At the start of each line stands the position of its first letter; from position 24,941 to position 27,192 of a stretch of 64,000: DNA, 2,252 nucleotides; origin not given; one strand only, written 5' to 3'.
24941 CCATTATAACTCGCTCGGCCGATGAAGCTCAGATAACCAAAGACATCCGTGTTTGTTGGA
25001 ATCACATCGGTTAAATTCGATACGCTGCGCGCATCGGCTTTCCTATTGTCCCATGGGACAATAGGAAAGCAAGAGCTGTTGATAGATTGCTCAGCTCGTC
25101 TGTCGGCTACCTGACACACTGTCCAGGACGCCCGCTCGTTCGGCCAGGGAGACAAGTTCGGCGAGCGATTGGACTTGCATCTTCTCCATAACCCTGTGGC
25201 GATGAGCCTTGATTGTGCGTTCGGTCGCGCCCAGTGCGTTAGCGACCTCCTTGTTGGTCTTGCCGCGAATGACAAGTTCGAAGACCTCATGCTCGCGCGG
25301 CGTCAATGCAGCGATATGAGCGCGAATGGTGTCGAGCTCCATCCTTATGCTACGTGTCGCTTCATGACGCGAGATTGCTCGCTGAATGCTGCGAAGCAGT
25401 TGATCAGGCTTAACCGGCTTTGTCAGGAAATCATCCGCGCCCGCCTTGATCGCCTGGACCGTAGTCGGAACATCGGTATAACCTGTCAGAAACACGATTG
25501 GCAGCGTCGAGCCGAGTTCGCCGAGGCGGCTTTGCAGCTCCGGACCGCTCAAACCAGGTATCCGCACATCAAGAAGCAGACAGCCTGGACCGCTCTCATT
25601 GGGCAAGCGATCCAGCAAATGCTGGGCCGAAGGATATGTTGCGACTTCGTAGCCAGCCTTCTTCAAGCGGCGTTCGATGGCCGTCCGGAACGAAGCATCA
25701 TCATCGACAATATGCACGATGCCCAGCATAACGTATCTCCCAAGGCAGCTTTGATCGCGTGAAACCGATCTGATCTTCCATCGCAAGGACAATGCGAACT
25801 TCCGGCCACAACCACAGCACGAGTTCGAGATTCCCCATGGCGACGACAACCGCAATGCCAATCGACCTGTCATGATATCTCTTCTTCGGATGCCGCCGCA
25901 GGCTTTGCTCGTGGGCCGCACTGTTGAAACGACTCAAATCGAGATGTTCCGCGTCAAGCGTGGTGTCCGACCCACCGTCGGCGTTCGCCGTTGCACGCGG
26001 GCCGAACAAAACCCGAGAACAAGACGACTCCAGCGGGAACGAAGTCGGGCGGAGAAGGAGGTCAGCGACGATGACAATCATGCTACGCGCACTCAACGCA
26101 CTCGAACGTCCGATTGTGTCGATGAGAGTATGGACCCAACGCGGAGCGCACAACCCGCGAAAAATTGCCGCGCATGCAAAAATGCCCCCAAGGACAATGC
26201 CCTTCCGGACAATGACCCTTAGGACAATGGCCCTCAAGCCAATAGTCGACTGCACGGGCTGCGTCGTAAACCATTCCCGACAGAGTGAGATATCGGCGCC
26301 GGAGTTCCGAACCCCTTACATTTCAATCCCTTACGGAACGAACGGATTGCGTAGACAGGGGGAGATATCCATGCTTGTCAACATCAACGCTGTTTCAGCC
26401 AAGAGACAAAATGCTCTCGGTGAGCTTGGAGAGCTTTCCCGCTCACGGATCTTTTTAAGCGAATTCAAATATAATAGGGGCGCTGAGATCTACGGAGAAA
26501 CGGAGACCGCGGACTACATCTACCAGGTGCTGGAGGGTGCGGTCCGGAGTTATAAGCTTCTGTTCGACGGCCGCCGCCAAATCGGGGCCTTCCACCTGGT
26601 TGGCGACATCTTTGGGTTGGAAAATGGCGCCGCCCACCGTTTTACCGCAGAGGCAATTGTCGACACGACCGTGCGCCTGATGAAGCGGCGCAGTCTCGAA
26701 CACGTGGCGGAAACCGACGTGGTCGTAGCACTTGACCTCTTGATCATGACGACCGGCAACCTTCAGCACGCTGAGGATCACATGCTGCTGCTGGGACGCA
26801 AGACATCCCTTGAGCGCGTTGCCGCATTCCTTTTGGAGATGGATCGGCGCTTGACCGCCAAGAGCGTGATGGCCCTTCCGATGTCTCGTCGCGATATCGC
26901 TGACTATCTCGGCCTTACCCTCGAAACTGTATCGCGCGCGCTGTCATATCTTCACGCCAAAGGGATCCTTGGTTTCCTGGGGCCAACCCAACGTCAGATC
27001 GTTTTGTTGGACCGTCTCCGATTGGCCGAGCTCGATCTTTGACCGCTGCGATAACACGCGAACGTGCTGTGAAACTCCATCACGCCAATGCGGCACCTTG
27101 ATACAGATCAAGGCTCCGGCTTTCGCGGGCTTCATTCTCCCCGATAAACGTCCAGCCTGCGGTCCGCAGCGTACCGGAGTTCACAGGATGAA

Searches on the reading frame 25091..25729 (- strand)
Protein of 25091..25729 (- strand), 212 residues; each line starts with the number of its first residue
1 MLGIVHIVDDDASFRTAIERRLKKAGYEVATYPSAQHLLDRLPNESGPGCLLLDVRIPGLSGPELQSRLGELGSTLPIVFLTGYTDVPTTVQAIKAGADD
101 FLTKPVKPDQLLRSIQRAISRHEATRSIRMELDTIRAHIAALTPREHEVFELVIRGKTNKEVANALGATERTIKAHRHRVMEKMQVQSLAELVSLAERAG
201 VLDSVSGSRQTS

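Call 82: search_protein_families(library=ncbifam, proteins=[window:25091-25729:-], max_evalue=0.0001)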
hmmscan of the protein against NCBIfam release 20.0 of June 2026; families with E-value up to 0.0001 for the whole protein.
window:25091-25729:- (212 aa): 94 families (the best 25 are shown)
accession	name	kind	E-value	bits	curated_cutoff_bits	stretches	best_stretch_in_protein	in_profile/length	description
NF006900.1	PRK09390.1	equivalog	6e-55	185.9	255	1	4-200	6-201/203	response regulator FixJ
NF040749.1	tetrathio_RR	equivalog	2.5e-46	157.8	290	1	4-195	1-187/191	tetrathionate respiration response regulator TtrR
NF047793.1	ResRegPgtA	equivalog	1.5e-25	89.9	650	1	7-124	10-126/414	two-component system response regulator PgtA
TIGR01818.1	ntrC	equivalog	2.7e-23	82.5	558.6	1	5-155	1-152/463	nitrogen regulation protein NR(I)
NF008176.1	PRK10923.1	equivalog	1.7e-22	79.7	620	1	3-155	4-156/469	nitrogen regulation protein NR(I)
NF007935.0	PRK10651.1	equivalog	2.9e-21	75.6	250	1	6-191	10-205/216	two-component system response regulator NarL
NF011896.0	PRK15369.1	equivalog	3.2e-21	75.9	242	1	46-201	48-209/211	two component system response regulator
NF045944.1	ResRegRpaBCyano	equivalog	8.1e-19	67.9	330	1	7-128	2-121/229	response regulator transcription factor RpaB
NF040689.1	MtrAB_MtrA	equivalog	2.5e-18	66.2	300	1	6-140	2-134/219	MtrAB system response regulator MtrA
NF047785.1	respo_reg_MadR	equivalog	3.4e-18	65.8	300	1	7-202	5-209/209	MadR family response regulator transcription factor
NF041733.1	resp_reg_CseB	equivalog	3.9e-18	65.7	350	1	5-127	3-123/228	two-component system response regulator CseB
NF007685.0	PRK10360.1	equivalog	1.4e-17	64.2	258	1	27-192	28-188/196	response regulator transcription factor UhpA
NF007005.1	PRK09468.1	equivalog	2e-17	63.4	331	1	5-124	6-124/237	osmolarity response regulator transcription factor OmpR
NF007018.1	PRK09483.1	equivalog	2.5e-17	63.3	280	1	5-204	4-211/217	UvrY/SirA/GacA family response regulator transcription factor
TIGR02154.1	PhoB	equivalog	4.7e-17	62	296.2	1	5-133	5-135/226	phosphate regulon transcriptional regulator PhoB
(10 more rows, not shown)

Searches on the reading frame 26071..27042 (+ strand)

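Call 59: search_protein_families(library=pfam, proteins=[window:26071-27042:+], max_evalue=0.001)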
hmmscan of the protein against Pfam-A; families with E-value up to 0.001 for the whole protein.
window:26071-27042:+ (323 aa): 3 families
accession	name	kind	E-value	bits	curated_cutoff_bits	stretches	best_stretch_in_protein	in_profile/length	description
PF13545.12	HTH_Crp_2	-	7.3e-17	61.5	27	1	248-321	1-70/70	Crp-like helix-turn-helix domain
PF00325.26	Crp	-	4.2e-13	49.2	21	1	269-299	1-31/32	Bacterial regulatory proteins, crp family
PF00027.35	cNMP_binding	-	7.3e-12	45.5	27.5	1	133-215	3-88/89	Cyclic nucleotide-binding domain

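Call 82: search_protein_families(library=ncbifam, proteins=[window:26197-27042:+], max_evalue=0.0001)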
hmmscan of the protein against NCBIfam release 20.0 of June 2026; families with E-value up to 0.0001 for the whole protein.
window:26197-27042:+ (281 aa): 6 families
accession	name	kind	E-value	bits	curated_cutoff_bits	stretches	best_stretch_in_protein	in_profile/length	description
NF050806.1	TransRegFixKCaul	equivalog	7.1e-64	215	300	1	89-277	25-211/215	transcriptional regulator FixK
NF045989.1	TransRegFnrLRhodb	equivalog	9.1e-30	103.7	300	1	76-274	28-229/245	transcriptional regulator FnrL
NF008365.0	PRK11161.1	subfamily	1.1e-21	77.2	228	1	94-262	54-228/250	fumarate/nitrate reduction transcriptional regulator Fnr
NF052518.1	TransRegLdrP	equivalog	9.8e-16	58.3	300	1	92-273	4-181/195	transcriptional regulator LdrP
NF006901.0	PRK09392.1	equivalog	5.5e-13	48.8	211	1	94-257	37-202/236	transcriptional activator FtrB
NF050815.1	TransActFtrBCaul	equivalog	1.5e-09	37.5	300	1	91-257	36-204/251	transcriptional activator FtrB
